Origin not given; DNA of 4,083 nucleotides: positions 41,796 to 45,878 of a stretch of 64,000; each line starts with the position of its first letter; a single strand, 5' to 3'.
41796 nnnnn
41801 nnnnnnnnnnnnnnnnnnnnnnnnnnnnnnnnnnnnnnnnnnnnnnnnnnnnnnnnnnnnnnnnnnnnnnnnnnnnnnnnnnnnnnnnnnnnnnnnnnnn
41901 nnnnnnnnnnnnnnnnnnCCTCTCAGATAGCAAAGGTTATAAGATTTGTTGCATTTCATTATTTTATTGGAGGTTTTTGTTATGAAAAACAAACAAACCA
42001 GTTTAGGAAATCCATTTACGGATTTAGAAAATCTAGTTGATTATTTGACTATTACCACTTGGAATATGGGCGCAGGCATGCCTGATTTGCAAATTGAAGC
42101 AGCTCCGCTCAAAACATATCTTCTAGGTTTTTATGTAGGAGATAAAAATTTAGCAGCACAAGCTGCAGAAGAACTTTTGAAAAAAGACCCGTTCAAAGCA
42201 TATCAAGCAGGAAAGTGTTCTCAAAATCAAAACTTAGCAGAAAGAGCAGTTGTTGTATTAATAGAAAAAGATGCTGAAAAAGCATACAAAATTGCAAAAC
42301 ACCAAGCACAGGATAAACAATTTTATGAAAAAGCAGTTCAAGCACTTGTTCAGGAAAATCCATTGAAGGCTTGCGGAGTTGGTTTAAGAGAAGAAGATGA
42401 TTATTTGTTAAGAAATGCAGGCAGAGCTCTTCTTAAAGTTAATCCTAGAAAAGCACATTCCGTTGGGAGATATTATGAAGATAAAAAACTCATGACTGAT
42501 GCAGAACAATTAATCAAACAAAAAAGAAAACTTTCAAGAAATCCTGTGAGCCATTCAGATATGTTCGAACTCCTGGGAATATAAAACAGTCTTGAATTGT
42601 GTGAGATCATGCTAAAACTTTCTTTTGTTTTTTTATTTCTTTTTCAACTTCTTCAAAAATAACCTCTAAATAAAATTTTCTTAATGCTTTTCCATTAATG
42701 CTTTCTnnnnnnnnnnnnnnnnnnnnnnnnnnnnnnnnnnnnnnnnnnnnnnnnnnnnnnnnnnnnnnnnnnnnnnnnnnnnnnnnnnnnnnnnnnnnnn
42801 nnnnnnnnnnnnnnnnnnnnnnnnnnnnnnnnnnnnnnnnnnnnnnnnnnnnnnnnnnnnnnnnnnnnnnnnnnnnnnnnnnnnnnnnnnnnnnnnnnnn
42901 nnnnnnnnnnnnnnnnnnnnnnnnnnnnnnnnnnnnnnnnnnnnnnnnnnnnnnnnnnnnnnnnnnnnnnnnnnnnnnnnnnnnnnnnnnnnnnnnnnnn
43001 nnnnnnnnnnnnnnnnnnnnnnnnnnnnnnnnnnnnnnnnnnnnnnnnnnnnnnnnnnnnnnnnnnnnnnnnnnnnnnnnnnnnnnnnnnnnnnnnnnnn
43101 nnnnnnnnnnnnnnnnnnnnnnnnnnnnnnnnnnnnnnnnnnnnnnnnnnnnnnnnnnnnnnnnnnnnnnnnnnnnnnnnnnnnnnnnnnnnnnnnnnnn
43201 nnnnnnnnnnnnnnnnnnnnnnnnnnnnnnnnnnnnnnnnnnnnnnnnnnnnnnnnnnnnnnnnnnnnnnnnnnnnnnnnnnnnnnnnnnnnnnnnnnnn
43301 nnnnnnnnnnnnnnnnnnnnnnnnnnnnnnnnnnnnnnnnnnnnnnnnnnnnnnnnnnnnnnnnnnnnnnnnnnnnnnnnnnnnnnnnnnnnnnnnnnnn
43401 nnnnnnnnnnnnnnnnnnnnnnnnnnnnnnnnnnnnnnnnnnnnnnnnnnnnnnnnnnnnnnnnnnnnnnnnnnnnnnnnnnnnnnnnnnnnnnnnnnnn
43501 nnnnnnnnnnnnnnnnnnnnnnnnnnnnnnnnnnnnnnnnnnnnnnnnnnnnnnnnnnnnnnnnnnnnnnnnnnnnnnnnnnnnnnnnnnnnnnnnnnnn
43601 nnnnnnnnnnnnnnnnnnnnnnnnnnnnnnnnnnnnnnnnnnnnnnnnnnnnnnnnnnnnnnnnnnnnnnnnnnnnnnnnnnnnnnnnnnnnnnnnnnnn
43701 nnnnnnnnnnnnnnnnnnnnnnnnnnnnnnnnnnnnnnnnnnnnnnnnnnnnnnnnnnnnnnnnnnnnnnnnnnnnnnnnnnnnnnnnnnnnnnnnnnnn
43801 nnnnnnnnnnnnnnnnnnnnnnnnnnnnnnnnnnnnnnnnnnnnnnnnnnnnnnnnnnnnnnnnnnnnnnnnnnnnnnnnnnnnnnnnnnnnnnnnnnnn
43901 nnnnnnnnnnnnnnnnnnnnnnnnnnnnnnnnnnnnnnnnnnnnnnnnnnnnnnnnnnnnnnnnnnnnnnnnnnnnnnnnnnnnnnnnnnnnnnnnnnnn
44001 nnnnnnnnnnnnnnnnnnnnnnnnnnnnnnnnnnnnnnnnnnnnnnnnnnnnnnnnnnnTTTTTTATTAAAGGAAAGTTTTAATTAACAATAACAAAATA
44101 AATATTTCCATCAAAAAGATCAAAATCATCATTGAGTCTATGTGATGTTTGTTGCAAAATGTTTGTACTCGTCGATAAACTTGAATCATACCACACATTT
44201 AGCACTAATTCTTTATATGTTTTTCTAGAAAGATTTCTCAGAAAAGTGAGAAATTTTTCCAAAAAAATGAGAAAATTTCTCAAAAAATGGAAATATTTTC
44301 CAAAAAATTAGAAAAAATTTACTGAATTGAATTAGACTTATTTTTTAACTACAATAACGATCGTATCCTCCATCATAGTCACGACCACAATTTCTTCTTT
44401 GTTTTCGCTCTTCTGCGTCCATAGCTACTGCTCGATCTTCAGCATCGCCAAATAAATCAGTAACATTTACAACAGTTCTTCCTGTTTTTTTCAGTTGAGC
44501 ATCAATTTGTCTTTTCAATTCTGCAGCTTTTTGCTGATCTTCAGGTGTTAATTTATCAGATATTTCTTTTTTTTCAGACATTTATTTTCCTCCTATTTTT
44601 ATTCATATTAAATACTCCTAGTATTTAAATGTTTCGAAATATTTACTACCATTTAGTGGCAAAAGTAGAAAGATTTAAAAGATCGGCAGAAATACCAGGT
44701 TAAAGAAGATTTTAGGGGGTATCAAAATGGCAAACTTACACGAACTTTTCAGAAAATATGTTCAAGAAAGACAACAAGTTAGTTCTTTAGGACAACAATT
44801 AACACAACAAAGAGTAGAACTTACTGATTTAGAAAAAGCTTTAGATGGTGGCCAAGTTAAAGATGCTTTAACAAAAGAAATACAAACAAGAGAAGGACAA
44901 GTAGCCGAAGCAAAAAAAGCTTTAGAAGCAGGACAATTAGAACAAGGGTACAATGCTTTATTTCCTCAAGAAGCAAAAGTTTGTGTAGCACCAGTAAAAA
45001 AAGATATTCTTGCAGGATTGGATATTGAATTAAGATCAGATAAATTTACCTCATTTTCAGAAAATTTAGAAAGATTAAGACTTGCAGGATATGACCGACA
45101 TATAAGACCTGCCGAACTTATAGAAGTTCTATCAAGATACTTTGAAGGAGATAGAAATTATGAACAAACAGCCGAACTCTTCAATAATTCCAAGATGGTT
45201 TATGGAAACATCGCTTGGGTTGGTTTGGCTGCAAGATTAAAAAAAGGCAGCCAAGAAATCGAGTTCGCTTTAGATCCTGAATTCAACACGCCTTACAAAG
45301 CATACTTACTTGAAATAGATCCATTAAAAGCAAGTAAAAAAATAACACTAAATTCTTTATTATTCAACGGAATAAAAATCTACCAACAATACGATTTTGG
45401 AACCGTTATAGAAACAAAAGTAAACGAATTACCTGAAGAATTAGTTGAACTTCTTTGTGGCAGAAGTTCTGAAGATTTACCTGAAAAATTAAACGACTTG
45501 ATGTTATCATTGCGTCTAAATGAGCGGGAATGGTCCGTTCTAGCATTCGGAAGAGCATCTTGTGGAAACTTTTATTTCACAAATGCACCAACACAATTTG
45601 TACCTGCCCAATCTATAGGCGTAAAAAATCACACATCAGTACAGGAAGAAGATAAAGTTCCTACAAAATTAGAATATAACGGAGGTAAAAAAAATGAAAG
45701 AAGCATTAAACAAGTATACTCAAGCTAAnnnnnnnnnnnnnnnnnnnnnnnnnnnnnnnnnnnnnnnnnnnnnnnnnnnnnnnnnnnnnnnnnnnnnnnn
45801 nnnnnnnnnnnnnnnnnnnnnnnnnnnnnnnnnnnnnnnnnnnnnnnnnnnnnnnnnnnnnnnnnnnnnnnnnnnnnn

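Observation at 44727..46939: Unannotatable three-gene overlapping cassette: two paralogous coiled-coil proteins (one with a vWA MIDAS domain) plus a small partner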

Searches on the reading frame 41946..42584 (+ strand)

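Call 3: search_protein_families(library=pfam, proteins=[window:41946-42584:+], max_evalue=1)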
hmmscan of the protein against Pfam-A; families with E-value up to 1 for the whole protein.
window:41946-42584:+ (212 aa): 3 families
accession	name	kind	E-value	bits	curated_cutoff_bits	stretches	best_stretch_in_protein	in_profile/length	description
PF20058.4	DUF6457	-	0.076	13.3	27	1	52-77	39-64/80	Domain of unknown function (DUF6457)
PF16748.10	INSC_LBD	-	0.19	11.7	27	1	171-187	4-20/47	Inscuteable LGN-binding domain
PF18607.7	HTH_54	-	0.21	12.2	32.3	1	73-135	15-77/92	ParA helix turn helix domain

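Call 55: search_protein_families(library=phrogs, proteins=[window:41946-42584:+], max_evalue=0.1)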
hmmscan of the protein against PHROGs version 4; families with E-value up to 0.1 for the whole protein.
window:41946-42584:+ (212 aa): 2 families
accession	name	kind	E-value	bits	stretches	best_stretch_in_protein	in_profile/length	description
phrog_2515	-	DNA, RNA and nucleotide metabolism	0.0031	18.9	0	158-200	45-85/103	partition protein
phrog_31254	-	unknown function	0.063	14.6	0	26-91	15-78/82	-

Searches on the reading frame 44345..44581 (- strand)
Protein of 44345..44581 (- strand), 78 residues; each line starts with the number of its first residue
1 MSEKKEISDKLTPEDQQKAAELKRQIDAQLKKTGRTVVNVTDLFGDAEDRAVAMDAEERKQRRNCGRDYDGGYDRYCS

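Call 3: search_protein_families(library=pfam, proteins=[window:44345-44581:-], max_evalue=1)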
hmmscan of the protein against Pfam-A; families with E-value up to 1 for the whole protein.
window:44345-44581:- (78 aa): 3 families
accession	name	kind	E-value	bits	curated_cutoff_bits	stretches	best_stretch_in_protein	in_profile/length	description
PF18842.6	LPD26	-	0.047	14.2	27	1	4-35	4-40/62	Large polyvalent protein associated domain 26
PF16868.10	NMT1_3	-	0.07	13.2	27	1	8-62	144-197/289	NMT1-like family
PF08938.16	HBS1_N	-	0.12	13.3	26.4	1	5-38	14-45/78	HBS1 N-terminus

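Call 4: search_protein_families(library=padloc, proteins=[window:44345-44581:-], max_evalue=1)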
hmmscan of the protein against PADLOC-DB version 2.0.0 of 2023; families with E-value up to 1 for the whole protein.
window:44345-44581:- (78 aa): 0 families

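Call 55: search_protein_families(library=phrogs, proteins=[window:44345-44581:-], max_evalue=0.1)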
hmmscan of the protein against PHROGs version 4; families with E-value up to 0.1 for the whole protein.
window:44345-44581:- (78 aa): 2 families
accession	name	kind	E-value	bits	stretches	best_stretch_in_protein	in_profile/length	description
phrog_8232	-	unknown function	0.0033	18.7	1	3-38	7-42/132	-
phrog_4642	-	unknown function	0.0098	17.4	1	12-54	22-65/80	-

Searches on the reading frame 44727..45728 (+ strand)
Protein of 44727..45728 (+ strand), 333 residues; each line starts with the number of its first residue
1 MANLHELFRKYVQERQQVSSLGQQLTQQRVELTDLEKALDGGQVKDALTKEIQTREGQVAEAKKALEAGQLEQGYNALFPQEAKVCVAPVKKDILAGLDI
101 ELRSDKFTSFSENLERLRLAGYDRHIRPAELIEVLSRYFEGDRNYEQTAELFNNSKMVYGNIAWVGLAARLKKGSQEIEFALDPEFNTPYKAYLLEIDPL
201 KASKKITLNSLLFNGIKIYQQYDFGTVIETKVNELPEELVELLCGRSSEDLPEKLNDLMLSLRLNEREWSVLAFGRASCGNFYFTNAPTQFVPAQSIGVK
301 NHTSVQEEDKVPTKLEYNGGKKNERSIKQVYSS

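Call 3: search_protein_families(library=pfam, proteins=[window:44727-45728:+], max_evalue=1)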
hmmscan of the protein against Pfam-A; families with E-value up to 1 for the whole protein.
window:44727-45728:+ (333 aa): 3 families
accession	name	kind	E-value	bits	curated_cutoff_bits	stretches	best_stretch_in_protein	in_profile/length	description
PF04545.22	Sigma70_r4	-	0.14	12.2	24.1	0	133-156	11-34/50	Sigma-70, region 4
PF24922.1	ACBP4_C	-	0.25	12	31.2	1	9-81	17-91/105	Acyl-CoA-binding domain-containing protein 4-6, C-terminal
PF04316.19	FlgM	-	0.41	11.3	25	0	30-70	3-41/55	Anti-sigma-28 factor, FlgM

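Call 4: search_protein_families(library=padloc, proteins=[window:44727-45728:+], max_evalue=1)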
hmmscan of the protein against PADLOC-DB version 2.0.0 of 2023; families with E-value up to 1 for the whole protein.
window:44727-45728:+ (333 aa): 0 families

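Call 18: find_homologous_proteins(query=A2, max_evalue=0.01)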
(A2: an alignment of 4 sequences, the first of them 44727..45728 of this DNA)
Query A2 (4 sequences) (333 aa, profile of the alignment): 3 proteins with E <= 0.01 among 8000 candidates.
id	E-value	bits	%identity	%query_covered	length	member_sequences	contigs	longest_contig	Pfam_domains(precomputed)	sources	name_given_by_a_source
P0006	1.4e-148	513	63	100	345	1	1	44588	-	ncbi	-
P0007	1.7e-137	476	100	100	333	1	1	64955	-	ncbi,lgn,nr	ncbi:hypothetical protein HZA97_01735 [Candidatus Woesearchaeota archaeon]|nr:hypothetical protein [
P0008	9.9e-132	457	26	90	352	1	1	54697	-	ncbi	-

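Call 27: predict_structure(alignment_id=A3)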
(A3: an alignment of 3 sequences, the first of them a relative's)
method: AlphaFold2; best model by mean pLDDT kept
length: 333 residues; sequences in the alignment: 3
mean_pLDDT: 39.9   pTM: 0.28
mean pLDDT of the five models: 39.9, 39.6, 38.5, 38.0, 36.2
residues with pLDDT >= 90: 0; 70-90: 0; 50-70: 70; < 50: 263
segments of 3 or more residues with pLDDT < 50: 1-15, 17-19, 39-41, 43-45, 80-167, 177-236, 238-263, 285-293, 295-333
pLDDT, mean of each block of 10 residues (from residue 1): 34 46 53 49 52 63 58 54 32 32 32 41 37 32 31 34 48 50 31 24 26 23 25 43 44 46 50 50 46 46 34 29 26 26
secondary structure, 60 per line:
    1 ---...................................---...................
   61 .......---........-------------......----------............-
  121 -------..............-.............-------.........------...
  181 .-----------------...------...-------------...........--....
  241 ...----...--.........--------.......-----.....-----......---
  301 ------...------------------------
elements in order: H4-38 H42-67 H71-78 H92-97 H108-119 H128-141 H143-155 E163-171 E178-181 H224-234 H237-243 H253-261 E270-276 E282-286 H294-297

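Call 32: search_protein_families(library=ncbifam, proteins=[window:44727-45728:+], max_evalue=1)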
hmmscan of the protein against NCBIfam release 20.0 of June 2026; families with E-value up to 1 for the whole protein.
window:44727-45728:+ (333 aa): 0 families

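Call 55: search_protein_families(library=phrogs, proteins=[window:44727-45728:+], max_evalue=0.1)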
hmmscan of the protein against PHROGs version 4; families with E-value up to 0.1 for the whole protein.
window:44727-45728:+ (333 aa): 1 family
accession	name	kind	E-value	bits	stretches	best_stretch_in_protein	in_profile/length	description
phrog_6024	-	unknown function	0.0096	17.4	1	167-198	30-61/80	-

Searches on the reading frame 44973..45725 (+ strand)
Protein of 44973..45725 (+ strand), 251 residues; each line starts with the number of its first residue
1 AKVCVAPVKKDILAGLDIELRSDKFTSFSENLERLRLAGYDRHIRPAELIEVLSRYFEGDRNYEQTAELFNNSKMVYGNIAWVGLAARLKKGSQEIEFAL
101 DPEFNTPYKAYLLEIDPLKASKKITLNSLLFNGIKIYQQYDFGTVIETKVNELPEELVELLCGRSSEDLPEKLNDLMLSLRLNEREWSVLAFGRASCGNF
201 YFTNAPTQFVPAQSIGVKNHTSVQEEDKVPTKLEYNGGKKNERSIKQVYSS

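Call 54: find_homologous_proteins(query=A5, max_evalue=0.1)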
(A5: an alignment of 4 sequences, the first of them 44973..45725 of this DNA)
Query A5 (4 sequences) (251 aa, profile of the alignment): 3 proteins with E <= 0.1 among 8000 candidates.
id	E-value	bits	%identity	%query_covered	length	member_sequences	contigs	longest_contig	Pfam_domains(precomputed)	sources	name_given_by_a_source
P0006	4.9e-104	365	60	100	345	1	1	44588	-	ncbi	-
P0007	8.8e-97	341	100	100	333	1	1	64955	-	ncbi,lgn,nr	ncbi:hypothetical protein HZA97_01735 [Candidatus Woesearchaeota archaeon]|nr:hypothetical protein [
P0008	3.1e-89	317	28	77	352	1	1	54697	-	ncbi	-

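Call 71: search_solved_structures(query=A5, max_evalue=10)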
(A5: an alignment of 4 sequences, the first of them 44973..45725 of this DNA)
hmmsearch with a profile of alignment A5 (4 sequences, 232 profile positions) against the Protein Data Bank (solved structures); distinct sequences matched with E-value up to 10: 0.
